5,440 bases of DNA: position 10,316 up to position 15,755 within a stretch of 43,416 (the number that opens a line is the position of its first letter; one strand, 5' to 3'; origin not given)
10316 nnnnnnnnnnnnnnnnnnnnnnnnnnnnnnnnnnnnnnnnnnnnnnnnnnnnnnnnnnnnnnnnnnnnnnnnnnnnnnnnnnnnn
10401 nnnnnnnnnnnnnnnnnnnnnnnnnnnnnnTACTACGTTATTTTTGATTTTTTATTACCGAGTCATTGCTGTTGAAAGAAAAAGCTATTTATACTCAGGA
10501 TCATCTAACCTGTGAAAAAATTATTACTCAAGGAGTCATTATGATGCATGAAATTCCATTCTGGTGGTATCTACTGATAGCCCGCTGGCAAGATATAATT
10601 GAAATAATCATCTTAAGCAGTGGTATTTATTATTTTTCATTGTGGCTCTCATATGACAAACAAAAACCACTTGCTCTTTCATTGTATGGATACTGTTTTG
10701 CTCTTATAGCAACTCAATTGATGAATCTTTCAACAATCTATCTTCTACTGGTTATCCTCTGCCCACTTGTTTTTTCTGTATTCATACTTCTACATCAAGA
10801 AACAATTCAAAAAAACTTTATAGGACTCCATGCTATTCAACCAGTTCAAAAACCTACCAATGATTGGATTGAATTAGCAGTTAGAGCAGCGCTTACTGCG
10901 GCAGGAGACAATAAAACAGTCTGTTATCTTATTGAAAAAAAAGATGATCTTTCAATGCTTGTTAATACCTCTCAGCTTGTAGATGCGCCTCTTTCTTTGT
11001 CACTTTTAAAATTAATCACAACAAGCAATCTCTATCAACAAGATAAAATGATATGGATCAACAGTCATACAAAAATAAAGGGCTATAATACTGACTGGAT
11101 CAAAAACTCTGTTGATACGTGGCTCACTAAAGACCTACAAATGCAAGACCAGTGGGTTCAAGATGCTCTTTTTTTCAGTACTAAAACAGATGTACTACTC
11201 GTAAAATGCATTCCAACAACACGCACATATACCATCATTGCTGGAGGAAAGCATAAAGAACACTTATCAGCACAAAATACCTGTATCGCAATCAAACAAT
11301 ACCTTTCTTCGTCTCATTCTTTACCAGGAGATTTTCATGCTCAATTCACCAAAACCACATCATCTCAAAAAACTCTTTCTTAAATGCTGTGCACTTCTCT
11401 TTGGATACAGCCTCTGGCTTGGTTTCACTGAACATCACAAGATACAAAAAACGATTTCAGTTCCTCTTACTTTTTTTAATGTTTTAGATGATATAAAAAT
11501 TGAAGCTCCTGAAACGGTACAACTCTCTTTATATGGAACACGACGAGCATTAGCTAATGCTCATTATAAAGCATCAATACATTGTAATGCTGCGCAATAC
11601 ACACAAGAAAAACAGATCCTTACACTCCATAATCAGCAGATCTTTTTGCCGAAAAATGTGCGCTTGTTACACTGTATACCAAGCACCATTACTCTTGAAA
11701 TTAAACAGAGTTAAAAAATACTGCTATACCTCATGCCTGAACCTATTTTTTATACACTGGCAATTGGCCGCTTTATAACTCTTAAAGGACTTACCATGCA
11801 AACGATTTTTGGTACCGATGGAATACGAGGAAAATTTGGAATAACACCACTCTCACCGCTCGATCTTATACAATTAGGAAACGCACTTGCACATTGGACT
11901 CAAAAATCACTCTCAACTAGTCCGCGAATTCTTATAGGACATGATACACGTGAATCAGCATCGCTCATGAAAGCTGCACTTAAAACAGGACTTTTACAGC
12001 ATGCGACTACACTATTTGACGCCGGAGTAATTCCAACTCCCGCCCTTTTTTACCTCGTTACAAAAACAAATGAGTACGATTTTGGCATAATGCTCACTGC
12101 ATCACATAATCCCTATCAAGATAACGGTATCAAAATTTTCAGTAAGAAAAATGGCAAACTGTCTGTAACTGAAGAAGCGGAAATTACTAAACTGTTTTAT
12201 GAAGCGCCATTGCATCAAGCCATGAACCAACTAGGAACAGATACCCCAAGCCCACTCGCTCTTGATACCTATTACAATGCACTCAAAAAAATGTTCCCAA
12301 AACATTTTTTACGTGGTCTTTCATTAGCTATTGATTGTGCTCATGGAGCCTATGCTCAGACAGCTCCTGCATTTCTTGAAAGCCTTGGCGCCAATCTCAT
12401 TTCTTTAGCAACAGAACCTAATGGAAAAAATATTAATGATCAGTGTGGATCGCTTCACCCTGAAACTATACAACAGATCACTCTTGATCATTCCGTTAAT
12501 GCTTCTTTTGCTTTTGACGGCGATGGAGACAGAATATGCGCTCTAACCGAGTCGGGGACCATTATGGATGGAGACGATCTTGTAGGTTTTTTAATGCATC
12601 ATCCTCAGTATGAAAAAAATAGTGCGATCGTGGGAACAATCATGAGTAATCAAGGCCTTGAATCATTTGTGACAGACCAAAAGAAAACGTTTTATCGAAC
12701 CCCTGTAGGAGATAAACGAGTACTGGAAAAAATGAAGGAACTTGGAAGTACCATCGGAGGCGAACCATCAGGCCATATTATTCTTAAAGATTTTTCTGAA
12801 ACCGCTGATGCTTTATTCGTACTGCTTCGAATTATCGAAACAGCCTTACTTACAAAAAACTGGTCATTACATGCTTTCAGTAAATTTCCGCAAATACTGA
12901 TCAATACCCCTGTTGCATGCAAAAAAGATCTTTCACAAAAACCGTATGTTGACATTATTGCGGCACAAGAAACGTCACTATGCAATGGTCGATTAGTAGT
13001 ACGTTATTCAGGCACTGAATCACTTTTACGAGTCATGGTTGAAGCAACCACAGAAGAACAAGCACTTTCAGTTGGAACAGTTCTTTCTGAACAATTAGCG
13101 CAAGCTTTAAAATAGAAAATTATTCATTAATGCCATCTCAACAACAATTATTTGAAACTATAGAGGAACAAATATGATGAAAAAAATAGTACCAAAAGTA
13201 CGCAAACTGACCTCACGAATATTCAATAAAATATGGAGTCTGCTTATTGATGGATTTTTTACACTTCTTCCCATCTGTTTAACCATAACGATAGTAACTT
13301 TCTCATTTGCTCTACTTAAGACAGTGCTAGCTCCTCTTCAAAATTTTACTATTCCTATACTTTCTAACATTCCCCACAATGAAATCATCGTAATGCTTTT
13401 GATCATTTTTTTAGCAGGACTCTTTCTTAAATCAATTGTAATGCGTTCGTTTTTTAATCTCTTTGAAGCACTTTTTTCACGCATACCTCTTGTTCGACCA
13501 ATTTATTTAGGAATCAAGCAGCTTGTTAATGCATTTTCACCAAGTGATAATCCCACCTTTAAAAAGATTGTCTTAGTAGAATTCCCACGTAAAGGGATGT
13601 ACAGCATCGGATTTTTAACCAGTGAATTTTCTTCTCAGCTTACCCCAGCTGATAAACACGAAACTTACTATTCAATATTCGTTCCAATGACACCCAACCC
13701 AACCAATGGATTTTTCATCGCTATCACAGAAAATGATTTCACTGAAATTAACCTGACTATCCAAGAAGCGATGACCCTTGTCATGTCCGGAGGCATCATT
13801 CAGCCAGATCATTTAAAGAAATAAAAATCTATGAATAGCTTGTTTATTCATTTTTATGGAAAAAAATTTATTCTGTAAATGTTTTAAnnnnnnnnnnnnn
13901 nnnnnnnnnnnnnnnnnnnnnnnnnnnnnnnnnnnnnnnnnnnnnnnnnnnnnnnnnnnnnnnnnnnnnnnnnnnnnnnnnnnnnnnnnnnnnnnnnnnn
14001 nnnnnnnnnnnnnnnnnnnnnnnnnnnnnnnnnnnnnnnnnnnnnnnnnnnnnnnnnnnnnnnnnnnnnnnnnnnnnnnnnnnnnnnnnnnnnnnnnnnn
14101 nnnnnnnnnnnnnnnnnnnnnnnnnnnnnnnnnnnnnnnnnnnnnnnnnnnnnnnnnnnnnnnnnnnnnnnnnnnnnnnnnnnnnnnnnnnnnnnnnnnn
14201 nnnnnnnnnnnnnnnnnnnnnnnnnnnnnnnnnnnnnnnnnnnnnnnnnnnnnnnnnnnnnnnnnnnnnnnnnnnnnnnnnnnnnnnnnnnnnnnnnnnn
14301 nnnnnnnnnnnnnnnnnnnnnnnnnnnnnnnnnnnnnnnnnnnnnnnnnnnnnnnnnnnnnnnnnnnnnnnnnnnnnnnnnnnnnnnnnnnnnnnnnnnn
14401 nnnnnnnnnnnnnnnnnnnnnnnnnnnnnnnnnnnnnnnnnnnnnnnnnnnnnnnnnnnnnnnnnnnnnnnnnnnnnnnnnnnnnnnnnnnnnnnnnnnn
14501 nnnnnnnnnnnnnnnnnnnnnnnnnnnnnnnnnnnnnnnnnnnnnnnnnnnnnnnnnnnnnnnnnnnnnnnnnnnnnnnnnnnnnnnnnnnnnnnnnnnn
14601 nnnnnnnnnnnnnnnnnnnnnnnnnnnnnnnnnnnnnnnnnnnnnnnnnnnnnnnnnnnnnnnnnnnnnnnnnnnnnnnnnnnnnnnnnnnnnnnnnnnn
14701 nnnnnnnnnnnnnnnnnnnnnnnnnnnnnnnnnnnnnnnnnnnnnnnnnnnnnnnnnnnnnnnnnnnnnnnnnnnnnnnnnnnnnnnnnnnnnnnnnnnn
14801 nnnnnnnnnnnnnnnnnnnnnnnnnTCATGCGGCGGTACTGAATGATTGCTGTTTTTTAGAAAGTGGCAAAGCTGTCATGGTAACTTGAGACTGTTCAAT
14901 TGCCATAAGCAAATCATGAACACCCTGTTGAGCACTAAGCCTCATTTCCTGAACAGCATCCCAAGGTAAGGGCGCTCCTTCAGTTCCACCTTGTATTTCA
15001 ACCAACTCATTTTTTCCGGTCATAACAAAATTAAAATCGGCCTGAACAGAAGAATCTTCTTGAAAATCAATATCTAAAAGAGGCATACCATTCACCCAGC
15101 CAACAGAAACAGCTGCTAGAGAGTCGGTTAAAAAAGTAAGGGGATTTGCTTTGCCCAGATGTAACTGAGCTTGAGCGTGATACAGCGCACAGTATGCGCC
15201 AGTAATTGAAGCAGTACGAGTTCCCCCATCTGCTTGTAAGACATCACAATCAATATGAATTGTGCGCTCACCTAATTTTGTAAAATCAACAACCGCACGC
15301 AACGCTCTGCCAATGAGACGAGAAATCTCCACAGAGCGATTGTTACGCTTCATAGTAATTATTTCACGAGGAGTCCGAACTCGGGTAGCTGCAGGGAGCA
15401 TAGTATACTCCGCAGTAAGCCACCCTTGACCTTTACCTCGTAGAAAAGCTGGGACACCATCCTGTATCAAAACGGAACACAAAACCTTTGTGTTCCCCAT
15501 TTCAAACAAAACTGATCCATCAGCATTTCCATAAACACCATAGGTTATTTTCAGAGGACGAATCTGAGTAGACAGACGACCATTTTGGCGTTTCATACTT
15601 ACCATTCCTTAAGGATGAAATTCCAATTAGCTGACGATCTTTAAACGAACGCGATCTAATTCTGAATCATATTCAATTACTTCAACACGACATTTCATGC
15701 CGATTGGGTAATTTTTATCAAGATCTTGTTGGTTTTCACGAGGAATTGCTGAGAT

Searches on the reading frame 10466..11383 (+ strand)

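Call 8: search_protein_families(library=pfam, proteins=[window:10466-11383:+])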
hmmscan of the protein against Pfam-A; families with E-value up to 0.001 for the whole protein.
window:10466-11383:+ (305 aa): 0 families

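Call 38: search_protein_families(library=ncbifam, proteins=[window:10466-11383:+], max_evalue=1)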
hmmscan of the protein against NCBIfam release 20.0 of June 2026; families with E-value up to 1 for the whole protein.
window:10466-11383:+ (305 aa): 1 family
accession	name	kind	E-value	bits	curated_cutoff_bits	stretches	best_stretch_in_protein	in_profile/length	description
TIGR00159.1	TIGR00159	equivalog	3.8e-05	23.1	188.8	1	41-190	11-166/254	diadenylate cyclase CdaA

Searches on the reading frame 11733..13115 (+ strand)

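Call 8: search_protein_families(library=pfam, proteins=[window:11733-13115:+])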
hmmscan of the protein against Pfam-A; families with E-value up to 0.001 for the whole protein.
window:11733-13115:+ (460 aa): 4 families
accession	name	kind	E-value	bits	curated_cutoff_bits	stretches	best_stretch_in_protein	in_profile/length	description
PF02878.22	PGM_PMM_I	-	1.8e-33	115.6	22.5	1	24-155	2-131/138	Phosphoglucomutase/phosphomannomutase, alpha/beta/alpha domain I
PF02880.22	PGM_PMM_III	-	1.7e-22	80.1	20.7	1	279-374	1-100/115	Phosphoglucomutase/phosphomannomutase, alpha/beta/alpha domain III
PF02879.22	PGM_PMM_II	-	9.7e-11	42.6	29.3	1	179-275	2-103/103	Phosphoglucomutase/phosphomannomutase, alpha/beta/alpha domain II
PF00408.26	PGM_PMM_IV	-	9.7e-11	42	23.1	1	389-444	1-58/68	Phosphoglucomutase/phosphomannomutase, C-terminal domain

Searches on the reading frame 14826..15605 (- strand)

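Call 88: search_protein_families(library=pfam, proteins=[window:14826-15605:-], max_evalue=0.00001)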
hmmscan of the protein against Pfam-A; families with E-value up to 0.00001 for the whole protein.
window:14826-15605:- (259 aa): 2 families
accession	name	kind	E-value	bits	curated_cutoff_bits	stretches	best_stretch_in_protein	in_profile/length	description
PF01138.27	RNase_PH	-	1.4e-30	106.8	25.5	1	14-145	1-128/130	3' exoribonuclease family, domain 1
PF03725.20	RNase_PH_C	-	2.6e-07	30.9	20.8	1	163-225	3-64/67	3' exoribonuclease family, domain 2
